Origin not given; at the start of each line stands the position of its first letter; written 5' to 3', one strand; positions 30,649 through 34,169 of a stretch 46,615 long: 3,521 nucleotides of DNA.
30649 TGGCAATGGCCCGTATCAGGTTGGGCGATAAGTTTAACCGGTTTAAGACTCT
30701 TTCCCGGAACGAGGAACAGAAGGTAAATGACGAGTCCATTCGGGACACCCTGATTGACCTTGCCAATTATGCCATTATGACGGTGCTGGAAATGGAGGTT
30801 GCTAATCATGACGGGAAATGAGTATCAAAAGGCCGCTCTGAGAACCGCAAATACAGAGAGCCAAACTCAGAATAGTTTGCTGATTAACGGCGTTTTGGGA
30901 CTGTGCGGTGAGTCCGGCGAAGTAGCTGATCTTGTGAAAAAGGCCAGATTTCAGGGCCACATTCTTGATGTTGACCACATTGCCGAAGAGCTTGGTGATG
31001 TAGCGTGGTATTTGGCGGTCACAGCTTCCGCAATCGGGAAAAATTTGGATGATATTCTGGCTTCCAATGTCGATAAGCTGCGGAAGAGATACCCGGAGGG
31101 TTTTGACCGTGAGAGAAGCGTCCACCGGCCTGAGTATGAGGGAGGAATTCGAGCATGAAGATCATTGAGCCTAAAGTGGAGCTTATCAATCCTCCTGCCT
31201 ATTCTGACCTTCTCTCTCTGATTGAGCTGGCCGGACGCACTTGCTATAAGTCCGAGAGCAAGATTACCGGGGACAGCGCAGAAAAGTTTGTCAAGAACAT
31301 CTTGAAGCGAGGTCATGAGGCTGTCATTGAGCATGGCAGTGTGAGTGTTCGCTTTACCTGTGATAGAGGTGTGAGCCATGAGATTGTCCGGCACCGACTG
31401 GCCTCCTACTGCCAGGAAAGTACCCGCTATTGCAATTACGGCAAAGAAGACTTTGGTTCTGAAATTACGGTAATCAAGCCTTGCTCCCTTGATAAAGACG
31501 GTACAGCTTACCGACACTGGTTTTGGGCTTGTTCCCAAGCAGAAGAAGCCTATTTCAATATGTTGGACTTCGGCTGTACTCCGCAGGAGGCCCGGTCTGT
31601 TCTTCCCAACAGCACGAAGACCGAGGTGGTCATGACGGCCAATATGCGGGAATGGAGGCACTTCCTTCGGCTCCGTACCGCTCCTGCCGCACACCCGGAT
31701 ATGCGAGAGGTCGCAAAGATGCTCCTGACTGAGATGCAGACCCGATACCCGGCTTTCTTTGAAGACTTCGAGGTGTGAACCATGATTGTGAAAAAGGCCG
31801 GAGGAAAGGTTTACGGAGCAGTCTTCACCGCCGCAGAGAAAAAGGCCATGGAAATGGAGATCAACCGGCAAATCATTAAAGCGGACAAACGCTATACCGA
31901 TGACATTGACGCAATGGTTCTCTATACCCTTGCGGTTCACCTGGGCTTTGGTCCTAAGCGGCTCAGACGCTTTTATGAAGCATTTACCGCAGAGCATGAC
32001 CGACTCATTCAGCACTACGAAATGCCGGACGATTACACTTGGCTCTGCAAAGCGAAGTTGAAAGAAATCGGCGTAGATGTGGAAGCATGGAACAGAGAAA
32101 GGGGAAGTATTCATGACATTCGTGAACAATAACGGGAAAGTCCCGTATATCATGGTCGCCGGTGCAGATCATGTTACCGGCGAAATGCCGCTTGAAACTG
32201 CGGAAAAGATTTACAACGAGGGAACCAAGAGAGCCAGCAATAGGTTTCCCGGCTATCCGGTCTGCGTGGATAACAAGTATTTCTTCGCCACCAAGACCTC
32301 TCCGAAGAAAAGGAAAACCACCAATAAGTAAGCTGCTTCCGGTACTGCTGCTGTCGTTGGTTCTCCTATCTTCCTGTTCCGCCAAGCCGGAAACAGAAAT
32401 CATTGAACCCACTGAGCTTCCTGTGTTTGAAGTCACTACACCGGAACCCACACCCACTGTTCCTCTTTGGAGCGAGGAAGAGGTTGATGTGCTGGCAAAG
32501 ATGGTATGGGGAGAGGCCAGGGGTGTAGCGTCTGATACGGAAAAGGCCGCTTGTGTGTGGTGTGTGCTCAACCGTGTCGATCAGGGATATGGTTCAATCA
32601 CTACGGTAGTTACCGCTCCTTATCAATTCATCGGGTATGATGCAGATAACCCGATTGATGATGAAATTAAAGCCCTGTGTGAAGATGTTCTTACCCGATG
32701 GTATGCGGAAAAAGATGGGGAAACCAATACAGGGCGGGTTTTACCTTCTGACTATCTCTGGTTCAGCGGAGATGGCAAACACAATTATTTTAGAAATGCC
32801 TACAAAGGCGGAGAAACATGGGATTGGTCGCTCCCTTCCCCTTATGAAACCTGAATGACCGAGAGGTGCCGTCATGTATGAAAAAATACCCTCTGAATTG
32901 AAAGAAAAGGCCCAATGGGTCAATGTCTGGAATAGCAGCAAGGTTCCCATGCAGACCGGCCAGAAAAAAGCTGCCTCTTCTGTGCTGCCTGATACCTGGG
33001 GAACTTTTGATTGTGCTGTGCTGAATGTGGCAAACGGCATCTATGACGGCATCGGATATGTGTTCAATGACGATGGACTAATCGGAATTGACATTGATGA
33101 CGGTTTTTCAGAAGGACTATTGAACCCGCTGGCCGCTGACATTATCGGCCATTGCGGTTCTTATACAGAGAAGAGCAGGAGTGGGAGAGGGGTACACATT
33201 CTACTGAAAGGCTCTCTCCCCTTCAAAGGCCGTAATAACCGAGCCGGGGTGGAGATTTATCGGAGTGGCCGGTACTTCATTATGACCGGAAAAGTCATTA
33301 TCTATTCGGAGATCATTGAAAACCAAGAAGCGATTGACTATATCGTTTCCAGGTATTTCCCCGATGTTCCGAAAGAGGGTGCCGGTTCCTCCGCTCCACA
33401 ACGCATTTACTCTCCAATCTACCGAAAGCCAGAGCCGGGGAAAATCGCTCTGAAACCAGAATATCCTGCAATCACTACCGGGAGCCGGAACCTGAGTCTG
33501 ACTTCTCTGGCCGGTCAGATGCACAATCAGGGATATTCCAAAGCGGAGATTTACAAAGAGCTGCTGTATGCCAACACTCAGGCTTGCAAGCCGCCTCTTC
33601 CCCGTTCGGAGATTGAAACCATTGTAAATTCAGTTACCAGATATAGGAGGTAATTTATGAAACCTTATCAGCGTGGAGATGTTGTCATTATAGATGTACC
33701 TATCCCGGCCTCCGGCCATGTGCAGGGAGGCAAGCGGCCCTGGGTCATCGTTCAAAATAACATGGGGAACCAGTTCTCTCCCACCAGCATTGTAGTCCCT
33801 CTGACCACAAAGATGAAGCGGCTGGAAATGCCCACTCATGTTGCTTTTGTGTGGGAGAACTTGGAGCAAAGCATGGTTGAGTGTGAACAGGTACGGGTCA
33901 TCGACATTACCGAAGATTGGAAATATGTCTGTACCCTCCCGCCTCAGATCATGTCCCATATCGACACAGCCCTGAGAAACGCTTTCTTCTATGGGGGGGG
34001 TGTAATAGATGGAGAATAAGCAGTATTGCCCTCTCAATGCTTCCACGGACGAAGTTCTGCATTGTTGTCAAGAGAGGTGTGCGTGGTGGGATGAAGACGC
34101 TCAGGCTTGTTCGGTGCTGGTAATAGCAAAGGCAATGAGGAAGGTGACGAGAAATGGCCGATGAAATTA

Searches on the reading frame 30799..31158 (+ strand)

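Call 15: search_protein_families(library=pfam, proteins=[window:30799-31158:+], max_evalue=0.01)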
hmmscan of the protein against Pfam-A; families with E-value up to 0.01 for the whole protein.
window:30799-31158:+ (119 aa): 1 family
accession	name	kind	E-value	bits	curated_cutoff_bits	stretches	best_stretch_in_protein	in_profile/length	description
PF03819.22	MazG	-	2.1e-10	41.2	22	1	34-102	9-74/74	MazG nucleotide pyrophosphohydrolase domain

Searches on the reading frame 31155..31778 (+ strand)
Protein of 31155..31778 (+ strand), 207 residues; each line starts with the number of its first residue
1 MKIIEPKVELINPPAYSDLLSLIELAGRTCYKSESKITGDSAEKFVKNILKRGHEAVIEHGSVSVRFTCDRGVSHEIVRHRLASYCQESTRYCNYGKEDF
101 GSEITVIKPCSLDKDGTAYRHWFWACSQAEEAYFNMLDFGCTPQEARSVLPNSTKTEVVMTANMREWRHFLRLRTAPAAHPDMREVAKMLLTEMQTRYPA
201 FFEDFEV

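Call 15: search_protein_families(library=pfam, proteins=[window:31155-31778:+], max_evalue=0.01)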
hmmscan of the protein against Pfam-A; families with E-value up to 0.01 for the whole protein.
window:31155-31778:+ (207 aa): 1 family
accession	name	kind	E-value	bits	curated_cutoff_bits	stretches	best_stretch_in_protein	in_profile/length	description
PF02511.20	Thy1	-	3.7e-48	164.3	24.8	1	20-199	10-190/191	Thymidylate synthase complementing protein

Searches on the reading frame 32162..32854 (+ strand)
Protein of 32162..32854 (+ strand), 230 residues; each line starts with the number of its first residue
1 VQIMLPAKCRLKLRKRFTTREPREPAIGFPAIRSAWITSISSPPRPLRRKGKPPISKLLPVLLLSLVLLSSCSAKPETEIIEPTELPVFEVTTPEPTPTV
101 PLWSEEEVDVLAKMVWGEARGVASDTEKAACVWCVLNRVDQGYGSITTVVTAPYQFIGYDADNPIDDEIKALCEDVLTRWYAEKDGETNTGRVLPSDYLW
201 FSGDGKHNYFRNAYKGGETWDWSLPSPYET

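Call 15: search_protein_families(library=pfam, proteins=[window:32162-32854:+], max_evalue=0.01)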
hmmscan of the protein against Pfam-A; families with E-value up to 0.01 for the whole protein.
window:32162-32854:+ (230 aa): 0 families

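Call 25: search_protein_families(library=phrogs, proteins=[window:32162-32854:+], max_evalue=0.01)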
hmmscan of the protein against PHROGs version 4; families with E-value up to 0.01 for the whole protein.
window:32162-32854:+ (230 aa): 2 families
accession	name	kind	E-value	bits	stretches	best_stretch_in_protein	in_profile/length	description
phrog_30550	-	unknown function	1.2e-60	205.9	1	59-230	26-215/220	-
phrog_938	-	lysis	0.0048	14.9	1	98-164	43-109/2185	endolysin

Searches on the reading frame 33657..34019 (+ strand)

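Call 15: search_protein_families(library=pfam, proteins=[window:33657-34019:+], max_evalue=0.01)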
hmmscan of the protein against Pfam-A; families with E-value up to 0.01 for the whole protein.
window:33657-34019:+ (120 aa): 1 family
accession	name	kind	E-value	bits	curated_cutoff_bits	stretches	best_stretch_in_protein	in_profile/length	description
PF02452.23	PemK_toxin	-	4.2e-23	82.1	23.1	1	5-109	1-108/109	PemK-like, MazF-like toxin of type II toxin-antitoxin system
